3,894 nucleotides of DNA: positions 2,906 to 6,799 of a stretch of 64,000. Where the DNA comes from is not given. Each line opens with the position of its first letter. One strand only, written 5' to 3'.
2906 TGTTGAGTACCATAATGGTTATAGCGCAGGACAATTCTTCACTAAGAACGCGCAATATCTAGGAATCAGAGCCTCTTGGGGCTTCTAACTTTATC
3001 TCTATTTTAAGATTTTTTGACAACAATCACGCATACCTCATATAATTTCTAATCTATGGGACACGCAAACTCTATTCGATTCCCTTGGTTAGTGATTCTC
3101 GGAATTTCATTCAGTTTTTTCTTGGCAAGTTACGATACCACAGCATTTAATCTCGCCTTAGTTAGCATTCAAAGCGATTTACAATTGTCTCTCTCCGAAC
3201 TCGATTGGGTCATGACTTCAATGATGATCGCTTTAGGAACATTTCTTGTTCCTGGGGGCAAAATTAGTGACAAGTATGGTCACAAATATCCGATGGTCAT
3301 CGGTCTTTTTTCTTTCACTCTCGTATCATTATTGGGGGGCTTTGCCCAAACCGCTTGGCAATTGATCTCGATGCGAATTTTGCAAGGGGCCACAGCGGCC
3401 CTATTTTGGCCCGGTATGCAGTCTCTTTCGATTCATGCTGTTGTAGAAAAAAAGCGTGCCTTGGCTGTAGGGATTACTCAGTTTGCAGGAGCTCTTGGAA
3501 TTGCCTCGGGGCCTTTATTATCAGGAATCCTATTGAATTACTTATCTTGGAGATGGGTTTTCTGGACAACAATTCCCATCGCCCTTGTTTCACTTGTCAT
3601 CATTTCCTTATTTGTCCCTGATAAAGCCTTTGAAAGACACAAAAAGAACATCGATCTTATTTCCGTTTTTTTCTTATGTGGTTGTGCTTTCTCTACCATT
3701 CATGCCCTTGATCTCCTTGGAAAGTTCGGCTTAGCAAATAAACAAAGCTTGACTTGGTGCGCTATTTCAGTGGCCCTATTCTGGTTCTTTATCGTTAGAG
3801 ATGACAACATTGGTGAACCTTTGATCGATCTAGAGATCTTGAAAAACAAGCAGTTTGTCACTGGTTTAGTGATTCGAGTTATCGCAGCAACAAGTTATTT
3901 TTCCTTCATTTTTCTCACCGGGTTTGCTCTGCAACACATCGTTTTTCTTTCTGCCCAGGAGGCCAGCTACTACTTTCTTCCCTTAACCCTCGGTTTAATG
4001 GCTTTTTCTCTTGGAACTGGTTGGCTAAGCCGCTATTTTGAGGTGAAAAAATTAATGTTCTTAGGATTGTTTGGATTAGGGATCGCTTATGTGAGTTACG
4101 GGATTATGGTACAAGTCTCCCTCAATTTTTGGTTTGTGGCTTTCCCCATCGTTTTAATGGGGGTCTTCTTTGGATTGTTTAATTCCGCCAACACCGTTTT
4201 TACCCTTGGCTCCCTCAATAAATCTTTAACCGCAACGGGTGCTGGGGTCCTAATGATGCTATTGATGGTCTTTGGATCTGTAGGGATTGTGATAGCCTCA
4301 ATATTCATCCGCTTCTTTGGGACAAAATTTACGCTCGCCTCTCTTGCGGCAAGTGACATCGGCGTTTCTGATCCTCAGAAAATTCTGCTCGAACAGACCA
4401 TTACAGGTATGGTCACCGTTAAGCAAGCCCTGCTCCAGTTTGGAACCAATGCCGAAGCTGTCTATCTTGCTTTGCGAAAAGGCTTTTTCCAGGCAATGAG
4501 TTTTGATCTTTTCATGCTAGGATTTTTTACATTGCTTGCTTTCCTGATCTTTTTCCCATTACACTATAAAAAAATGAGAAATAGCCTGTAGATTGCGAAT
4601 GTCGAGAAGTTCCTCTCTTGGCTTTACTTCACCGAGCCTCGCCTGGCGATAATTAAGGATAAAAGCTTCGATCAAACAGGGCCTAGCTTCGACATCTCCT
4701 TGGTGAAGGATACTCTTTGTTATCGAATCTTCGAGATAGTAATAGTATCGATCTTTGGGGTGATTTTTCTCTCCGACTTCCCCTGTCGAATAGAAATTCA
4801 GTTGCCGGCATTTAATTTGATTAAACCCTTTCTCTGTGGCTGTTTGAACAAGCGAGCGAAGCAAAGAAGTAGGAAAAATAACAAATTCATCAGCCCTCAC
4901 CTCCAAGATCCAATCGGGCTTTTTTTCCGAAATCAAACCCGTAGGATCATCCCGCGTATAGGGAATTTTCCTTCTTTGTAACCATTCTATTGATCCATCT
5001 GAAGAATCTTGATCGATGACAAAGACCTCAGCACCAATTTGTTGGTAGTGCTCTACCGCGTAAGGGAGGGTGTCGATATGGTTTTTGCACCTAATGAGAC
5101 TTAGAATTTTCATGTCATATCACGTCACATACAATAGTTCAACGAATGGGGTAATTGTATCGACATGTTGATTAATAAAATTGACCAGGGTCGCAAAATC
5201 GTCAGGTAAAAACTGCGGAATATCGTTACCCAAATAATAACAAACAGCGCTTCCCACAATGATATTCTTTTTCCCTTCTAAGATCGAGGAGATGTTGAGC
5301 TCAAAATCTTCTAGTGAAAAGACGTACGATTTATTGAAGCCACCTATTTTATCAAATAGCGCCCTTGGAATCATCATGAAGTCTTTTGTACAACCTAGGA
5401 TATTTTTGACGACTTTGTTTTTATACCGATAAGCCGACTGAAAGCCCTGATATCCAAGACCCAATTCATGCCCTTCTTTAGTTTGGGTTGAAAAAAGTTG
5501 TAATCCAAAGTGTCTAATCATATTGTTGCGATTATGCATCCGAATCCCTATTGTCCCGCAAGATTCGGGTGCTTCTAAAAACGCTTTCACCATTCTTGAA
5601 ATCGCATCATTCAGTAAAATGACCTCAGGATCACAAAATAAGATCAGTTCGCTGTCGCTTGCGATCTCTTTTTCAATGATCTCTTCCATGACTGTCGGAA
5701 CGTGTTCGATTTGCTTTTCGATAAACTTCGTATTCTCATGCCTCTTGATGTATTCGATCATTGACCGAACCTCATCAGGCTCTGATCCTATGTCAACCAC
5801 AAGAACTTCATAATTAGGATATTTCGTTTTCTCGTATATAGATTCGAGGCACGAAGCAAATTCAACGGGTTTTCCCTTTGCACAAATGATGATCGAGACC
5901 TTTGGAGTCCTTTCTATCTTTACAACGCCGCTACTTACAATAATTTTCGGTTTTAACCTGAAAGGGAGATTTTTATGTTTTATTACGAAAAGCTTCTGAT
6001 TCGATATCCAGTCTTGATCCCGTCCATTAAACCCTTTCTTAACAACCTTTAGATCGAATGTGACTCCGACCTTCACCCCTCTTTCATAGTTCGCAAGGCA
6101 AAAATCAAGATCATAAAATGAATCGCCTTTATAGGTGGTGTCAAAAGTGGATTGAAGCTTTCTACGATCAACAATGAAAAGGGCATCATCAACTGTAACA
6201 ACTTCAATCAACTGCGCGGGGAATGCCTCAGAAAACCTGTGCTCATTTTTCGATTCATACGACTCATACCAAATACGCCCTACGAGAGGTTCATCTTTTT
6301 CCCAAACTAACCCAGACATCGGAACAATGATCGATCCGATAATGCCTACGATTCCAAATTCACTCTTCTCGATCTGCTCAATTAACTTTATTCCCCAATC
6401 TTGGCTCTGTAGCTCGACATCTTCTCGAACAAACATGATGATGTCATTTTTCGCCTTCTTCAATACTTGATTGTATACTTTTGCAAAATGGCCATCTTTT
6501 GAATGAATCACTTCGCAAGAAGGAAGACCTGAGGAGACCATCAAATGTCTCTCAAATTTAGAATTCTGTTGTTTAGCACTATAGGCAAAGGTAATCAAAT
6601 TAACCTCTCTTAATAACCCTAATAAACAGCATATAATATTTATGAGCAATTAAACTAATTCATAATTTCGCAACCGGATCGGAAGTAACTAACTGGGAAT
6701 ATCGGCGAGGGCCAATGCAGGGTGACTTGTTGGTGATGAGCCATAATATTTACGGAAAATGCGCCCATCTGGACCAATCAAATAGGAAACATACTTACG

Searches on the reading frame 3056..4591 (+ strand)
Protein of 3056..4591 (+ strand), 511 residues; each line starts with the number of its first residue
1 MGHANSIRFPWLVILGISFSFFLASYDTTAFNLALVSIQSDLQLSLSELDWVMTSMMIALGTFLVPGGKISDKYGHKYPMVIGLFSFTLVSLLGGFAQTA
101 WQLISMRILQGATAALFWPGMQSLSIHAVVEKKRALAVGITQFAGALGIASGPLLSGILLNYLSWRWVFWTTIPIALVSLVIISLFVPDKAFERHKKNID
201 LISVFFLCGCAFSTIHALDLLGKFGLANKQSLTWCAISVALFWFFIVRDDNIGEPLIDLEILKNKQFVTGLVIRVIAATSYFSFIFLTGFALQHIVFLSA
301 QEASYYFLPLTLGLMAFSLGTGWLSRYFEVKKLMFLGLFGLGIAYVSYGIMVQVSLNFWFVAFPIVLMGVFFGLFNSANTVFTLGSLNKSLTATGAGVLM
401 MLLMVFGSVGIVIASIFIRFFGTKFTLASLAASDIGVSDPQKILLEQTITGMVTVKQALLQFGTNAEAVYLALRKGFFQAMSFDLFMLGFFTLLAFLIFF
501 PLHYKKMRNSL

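Call 64: search_protein_families(library=ncbifam, proteins=[window:3056-4591:+], max_evalue=1e-10)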
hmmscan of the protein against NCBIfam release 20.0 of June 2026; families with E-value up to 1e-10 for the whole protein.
window:3056-4591:+ (511 aa): 27 families (the best 25 are shown)
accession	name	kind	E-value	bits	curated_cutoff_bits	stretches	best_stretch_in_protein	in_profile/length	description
TIGR00711.1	efflux_EmrB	subfamily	2e-48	165.4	230.2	1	13-419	3-409/485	DHA2 family efflux MFS transporter permease subunit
NF000025.1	MFS_efflux_tcmA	exception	1.2e-33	116.7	999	1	9-317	23-330/538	tetracenomycin C efflux MFS transporter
NF007799.0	PRK10504.1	subfamily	1.7e-31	109.7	426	1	16-425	14-420/471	multidrug transporter subunit MdtD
NF011571.1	PRK14995.1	subfamily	6.1e-30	104.4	701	1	11-503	5-490/493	SmvA family efflux MFS transporter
NF012169.0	qepA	equivalog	2.6e-28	99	1075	1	8-387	17-392/511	fluoroquinolone efflux MFS transporter QepA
NF000089.1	qac_MFS_AB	exception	5.7e-26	91.3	900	1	11-458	18-464/514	QacA/B family quaternary ammonium compound efflux MFS transporter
NF012180.1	tet_MFS_43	exception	6.3e-26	91.4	999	1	6-421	15-430/484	tetracycline efflux MFS transporter Tet(43)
NF000031.1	MFS_efflux_LmrA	exception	5.4e-25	88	850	1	8-350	27-364/484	lincomycin efflux MFS transporter Lmr(A)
NF000391.1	EmrB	exception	4.4e-23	81.7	925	1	13-416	12-416/501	multidrug efflux MFS transporter permease subunit EmrB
NF033896.2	MFS_LfrA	equivalog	8.5e-23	80.7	825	1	10-381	18-389/504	efflux MFS transporter LfrA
TIGR00893.1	2A0114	subfamily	5e-20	71.8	395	1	27-196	9-178/399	D-galactonate transporter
TIGR00880.1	2_A_01_02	superfamily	2.9e-19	69.6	131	1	58-189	7-140/141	multidrug resistance protein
NF040895.2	MFS_effux_SdrM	equivalog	9e-19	67.9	550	1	13-423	7-406/441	multidrug efflux MFS transporter SdrM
NF053813.1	MFS_TcaB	equivalog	1.3e-18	66.9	475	1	12-205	8-199/396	putative multidrug effflux MFS transporter TcaB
TIGR00881.1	2A0104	subfamily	6.8e-18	64.8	407.75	1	26-187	9-172/379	phosphoglycerate transporter protein PgtP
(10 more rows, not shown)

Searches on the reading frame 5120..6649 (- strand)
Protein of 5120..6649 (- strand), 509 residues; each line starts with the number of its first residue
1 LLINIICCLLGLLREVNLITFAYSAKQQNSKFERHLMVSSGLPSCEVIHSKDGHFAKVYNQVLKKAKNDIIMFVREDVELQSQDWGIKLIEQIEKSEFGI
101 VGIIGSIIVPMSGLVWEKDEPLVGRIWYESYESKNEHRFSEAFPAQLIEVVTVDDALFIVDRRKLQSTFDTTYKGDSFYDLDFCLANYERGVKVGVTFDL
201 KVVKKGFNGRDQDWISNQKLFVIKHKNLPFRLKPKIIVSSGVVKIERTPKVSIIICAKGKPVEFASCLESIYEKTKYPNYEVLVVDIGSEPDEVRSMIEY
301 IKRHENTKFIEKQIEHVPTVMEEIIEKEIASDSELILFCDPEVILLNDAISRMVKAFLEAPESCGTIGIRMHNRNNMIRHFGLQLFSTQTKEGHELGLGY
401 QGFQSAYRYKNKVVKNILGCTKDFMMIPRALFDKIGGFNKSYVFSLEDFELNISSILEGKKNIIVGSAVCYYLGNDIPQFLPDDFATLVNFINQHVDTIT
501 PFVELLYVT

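Call 64: search_protein_families(library=ncbifam, proteins=[window:5120-6649:-], max_evalue=1e-10)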
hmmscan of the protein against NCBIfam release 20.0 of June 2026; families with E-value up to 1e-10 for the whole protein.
window:5120-6649:- (509 aa): 1 family
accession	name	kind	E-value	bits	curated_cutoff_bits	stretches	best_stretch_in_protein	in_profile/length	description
NF038299.1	EPS_HpsN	equivalog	5e-12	45.4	425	0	249-424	1-172/317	hormogonium polysaccharide biosynthesis glycosyltransferase HpsN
